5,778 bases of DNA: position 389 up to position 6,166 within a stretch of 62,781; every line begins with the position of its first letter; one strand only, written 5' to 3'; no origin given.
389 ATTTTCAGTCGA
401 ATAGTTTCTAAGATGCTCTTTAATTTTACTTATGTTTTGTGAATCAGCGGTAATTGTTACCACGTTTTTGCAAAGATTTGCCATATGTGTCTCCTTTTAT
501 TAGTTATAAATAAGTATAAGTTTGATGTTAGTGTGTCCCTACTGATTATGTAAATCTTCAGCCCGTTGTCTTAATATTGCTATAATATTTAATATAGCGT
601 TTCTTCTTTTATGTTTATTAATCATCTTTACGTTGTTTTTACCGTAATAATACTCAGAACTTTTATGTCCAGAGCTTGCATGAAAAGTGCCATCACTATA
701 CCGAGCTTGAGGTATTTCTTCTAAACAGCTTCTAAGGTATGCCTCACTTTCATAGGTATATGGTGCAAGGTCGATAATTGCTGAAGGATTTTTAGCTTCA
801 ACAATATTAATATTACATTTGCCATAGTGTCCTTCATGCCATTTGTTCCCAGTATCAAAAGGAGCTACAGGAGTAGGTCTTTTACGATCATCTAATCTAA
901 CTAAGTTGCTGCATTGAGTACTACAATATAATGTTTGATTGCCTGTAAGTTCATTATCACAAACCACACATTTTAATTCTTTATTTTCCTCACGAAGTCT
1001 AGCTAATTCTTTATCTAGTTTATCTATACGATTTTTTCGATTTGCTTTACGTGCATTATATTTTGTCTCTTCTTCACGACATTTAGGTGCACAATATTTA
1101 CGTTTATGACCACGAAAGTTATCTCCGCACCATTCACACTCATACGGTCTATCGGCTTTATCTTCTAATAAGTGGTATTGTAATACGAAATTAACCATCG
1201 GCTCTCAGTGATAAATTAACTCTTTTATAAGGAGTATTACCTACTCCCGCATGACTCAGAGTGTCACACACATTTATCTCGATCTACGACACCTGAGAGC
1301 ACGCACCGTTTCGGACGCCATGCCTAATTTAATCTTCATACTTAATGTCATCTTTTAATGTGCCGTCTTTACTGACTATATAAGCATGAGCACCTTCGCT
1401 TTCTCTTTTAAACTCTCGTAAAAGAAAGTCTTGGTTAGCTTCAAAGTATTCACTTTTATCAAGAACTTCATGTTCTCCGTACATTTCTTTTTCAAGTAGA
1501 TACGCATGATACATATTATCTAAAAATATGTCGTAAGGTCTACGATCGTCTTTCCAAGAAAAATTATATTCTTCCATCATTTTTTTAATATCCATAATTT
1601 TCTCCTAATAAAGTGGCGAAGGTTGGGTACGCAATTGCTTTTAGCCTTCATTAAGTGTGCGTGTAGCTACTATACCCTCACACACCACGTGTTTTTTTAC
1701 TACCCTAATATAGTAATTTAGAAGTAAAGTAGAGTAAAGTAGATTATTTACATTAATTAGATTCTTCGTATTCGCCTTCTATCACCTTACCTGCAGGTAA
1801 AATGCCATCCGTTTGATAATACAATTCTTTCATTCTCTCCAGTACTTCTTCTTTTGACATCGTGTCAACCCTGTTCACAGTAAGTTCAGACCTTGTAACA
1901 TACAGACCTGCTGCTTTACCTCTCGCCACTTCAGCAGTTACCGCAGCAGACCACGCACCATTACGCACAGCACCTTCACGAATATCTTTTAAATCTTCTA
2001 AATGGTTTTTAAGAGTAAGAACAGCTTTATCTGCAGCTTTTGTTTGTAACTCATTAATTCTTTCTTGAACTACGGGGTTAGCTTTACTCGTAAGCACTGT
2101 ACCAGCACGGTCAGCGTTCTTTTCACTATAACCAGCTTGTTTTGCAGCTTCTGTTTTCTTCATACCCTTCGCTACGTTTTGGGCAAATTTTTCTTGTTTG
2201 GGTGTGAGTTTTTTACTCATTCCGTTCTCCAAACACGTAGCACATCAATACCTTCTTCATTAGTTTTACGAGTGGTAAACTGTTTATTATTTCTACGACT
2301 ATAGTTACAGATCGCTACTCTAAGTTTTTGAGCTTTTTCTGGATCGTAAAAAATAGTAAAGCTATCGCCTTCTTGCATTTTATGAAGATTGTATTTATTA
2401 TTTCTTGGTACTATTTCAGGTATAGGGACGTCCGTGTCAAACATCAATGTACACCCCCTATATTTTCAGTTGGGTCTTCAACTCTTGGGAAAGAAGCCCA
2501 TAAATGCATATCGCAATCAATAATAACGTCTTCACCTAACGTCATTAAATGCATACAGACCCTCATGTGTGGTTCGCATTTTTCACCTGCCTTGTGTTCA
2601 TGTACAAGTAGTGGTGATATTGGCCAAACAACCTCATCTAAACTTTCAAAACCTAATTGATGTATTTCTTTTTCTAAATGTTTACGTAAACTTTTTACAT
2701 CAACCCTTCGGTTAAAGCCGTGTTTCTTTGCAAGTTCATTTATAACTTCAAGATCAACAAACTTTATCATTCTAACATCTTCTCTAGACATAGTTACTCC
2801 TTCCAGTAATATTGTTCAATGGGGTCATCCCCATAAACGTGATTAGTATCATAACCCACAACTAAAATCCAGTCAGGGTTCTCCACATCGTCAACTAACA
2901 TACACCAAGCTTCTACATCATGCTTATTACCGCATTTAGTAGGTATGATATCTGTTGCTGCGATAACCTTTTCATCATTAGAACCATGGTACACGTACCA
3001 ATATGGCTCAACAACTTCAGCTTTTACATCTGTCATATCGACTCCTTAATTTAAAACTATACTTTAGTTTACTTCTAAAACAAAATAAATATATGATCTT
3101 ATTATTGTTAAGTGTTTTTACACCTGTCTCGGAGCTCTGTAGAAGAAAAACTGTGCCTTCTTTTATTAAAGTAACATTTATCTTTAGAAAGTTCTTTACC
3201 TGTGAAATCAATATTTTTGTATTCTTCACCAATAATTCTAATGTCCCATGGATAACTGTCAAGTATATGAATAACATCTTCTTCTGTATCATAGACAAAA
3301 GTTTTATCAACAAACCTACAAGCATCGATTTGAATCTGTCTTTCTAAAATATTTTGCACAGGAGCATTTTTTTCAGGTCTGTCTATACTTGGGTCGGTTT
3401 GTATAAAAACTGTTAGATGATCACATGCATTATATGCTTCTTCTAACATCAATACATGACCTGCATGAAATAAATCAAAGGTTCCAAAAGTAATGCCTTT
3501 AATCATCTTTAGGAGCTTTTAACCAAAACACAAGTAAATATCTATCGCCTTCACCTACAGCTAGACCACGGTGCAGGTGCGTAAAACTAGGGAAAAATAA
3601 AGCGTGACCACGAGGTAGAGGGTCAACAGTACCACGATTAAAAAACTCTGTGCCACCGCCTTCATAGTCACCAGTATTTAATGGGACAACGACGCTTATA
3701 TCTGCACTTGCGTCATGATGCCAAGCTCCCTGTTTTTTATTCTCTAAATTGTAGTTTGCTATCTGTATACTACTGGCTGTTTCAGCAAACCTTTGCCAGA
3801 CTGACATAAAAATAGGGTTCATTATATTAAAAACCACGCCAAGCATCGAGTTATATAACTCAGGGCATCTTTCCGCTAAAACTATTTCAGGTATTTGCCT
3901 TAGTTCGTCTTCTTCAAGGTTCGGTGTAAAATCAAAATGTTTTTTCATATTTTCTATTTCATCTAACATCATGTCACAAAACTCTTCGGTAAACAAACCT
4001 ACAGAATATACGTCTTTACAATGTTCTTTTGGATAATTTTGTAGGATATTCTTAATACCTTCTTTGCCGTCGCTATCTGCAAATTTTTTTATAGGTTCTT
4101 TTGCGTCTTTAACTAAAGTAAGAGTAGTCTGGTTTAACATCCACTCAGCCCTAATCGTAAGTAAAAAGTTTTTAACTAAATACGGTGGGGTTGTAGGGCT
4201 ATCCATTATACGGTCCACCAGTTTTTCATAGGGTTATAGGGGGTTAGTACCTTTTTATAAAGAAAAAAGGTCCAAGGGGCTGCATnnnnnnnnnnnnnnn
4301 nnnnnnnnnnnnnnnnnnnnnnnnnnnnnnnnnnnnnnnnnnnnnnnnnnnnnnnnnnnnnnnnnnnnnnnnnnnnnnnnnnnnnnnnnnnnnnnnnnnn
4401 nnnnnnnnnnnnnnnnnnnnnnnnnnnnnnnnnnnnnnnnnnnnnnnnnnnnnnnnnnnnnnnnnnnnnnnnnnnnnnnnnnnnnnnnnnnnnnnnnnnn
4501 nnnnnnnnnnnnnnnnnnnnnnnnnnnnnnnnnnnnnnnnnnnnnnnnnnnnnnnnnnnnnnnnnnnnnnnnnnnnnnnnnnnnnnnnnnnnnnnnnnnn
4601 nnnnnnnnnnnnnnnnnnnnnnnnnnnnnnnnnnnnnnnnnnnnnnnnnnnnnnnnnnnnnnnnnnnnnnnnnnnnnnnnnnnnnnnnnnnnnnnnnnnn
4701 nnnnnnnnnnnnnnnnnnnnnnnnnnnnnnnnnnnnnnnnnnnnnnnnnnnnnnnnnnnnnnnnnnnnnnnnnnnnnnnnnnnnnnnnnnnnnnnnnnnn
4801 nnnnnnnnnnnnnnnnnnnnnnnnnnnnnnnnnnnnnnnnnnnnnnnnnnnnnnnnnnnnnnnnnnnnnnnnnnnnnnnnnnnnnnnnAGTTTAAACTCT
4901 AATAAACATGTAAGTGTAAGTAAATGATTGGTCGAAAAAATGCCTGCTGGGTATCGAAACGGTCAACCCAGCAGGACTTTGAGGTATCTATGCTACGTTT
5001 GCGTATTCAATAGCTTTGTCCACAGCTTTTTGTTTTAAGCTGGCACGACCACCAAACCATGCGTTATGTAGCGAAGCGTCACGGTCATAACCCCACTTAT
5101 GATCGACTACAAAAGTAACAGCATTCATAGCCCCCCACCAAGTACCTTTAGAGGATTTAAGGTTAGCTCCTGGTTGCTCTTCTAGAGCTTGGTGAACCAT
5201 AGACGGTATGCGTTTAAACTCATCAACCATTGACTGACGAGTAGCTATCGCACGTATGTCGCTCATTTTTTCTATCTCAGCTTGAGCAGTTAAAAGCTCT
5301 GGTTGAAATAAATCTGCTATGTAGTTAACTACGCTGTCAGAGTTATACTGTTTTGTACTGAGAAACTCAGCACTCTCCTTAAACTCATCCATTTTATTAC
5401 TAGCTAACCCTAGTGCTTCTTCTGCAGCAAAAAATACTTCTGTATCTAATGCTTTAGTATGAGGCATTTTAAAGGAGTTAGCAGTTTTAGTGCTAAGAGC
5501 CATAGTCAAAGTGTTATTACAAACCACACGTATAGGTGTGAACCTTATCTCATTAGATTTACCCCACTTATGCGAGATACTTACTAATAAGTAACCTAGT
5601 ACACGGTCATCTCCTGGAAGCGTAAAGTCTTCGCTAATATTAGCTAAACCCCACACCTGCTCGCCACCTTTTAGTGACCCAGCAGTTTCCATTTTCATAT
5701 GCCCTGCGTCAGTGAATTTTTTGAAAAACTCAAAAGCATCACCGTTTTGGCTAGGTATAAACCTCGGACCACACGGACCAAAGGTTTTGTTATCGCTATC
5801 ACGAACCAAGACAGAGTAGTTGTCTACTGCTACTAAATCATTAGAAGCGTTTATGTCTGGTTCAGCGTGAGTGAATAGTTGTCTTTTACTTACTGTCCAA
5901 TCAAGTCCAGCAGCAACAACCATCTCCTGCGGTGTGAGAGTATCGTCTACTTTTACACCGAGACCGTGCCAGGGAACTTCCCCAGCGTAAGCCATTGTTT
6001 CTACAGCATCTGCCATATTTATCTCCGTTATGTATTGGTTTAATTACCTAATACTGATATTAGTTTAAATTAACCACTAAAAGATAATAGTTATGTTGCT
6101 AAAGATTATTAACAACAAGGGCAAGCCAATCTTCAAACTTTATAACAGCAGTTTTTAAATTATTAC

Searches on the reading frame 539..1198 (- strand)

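Call 16: search_protein_families(library=phrogs, proteins=[window:539-1198:-], max_evalue=0.01)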
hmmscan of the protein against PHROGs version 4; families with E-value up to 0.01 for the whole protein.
window:539-1198:- (219 aa): 2 families
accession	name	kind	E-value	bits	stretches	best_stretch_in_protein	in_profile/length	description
phrog_1271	-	DNA, RNA and nucleotide metabolism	1.9e-09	38.4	1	15-121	174-259/361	HNH endonuclease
phrog_6664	-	unknown function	0.00091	20.6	1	39-79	42-82/97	-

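Call 17: search_protein_families(library=pfam, proteins=[window:539-1198:-], max_evalue=0.01)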
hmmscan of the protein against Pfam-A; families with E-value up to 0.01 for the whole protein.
window:539-1198:- (219 aa): 1 family
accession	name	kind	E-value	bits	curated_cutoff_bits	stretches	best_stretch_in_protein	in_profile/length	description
PF04640.20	PLATZ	-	0.005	17.8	25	0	65-96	49-77/79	PLATZ transcription factor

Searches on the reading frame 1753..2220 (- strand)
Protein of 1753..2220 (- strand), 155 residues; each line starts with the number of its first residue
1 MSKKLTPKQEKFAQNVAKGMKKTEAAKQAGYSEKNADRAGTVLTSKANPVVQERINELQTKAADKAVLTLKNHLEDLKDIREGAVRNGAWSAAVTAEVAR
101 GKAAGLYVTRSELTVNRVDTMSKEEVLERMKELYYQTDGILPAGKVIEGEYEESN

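Call 28: search_protein_families(library=phrogs, proteins=[window:1753-2220:-], max_evalue=0.001)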
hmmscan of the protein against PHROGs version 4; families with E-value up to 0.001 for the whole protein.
window:1753-2220:- (155 aa): 7 families
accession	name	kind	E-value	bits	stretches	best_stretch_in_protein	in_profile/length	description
phrog_51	-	head and packaging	2.2e-20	74.5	1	1-86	85-169/261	terminase small subunit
phrog_17390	-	unknown function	1.4e-10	41.8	1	4-70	2-66/69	-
phrog_641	-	head and packaging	4.8e-10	41.2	1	5-66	3-62/162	terminase small subunit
phrog_32222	-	unknown function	5.9e-10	40.3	1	5-69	92-154/241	-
phrog_1595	-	head and packaging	6.4e-08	33.8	1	3-86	2-88/164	terminase small subunit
phrog_21070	-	unknown function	0.00013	22.9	1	3-84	76-152/222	-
phrog_11494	-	head and packaging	0.00099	20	0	7-61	7-57/291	terminase small subunit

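Call 50: search_protein_families(library=pfam, proteins=[window:1753-2220:-], max_evalue=0.01)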
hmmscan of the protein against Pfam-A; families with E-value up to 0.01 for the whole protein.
window:1753-2220:- (155 aa): 1 family
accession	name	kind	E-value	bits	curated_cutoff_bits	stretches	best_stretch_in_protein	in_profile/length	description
PF03592.21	Terminase_2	-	1.4e-11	45.6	26.1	1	5-111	1-80/141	Terminase small subunit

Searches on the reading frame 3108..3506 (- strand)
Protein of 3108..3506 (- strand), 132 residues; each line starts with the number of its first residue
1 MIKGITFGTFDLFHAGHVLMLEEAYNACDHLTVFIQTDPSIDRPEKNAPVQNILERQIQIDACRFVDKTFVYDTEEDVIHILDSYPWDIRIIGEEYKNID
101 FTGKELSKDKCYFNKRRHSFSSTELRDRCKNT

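Call 50: search_protein_families(library=pfam, proteins=[window:3108-3506:-], max_evalue=0.01)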
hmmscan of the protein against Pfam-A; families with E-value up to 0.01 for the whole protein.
window:3108-3506:- (132 aa): 1 family
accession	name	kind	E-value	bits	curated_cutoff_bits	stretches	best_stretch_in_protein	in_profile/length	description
PF01467.32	CTP_transf_like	-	4e-12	46.9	21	1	5-96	1-90/133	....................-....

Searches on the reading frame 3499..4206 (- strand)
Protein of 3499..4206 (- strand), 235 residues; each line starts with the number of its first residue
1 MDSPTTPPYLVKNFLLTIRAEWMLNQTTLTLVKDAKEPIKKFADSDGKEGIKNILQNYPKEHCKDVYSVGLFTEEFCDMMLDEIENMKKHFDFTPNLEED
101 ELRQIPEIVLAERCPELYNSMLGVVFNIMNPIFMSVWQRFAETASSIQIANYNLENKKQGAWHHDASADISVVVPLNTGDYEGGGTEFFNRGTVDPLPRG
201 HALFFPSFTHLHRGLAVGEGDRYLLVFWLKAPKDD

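Call 28: search_protein_families(library=phrogs, proteins=[window:3499-4206:-], max_evalue=0.001)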
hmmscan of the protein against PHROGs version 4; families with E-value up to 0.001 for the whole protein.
window:3499-4206:- (235 aa): 2 families
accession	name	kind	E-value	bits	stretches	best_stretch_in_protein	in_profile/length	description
phrog_61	-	moron, auxiliary metabolic gene and host takeover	4e-28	99.8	1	54-234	437-632/689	2OG-Fe(II) oxygenase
phrog_2297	-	DNA, RNA and nucleotide metabolism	1.9e-10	42.2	1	121-230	57-160/163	DNA endonuclease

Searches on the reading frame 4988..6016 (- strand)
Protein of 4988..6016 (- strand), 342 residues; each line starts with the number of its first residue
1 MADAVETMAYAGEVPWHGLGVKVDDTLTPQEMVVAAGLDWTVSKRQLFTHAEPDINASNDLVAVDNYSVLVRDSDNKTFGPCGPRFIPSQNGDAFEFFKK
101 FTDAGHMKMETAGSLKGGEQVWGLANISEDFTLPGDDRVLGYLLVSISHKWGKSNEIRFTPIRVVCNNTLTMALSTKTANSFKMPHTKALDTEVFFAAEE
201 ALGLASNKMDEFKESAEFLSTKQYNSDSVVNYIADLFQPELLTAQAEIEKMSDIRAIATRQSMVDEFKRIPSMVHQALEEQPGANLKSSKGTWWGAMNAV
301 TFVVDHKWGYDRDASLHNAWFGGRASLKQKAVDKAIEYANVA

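Call 28: search_protein_families(library=phrogs, proteins=[window:4988-6016:-], max_evalue=0.001)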
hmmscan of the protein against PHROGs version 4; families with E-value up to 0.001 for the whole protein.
window:4988-6016:- (342 aa): 1 family
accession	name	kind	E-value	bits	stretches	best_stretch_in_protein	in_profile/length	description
phrog_1221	-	unknown function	2.3e-58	199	1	3-322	24-323/355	-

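Call 50: search_protein_families(library=pfam, proteins=[window:4988-6016:-], max_evalue=0.01)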
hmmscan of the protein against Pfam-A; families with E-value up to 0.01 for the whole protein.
window:4988-6016:- (342 aa): 1 family
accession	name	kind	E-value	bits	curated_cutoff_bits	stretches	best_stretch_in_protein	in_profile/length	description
PF06067.16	DUF932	-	2.3e-39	135.9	23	1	83-307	6-209/227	Domain of unknown function (DUF932)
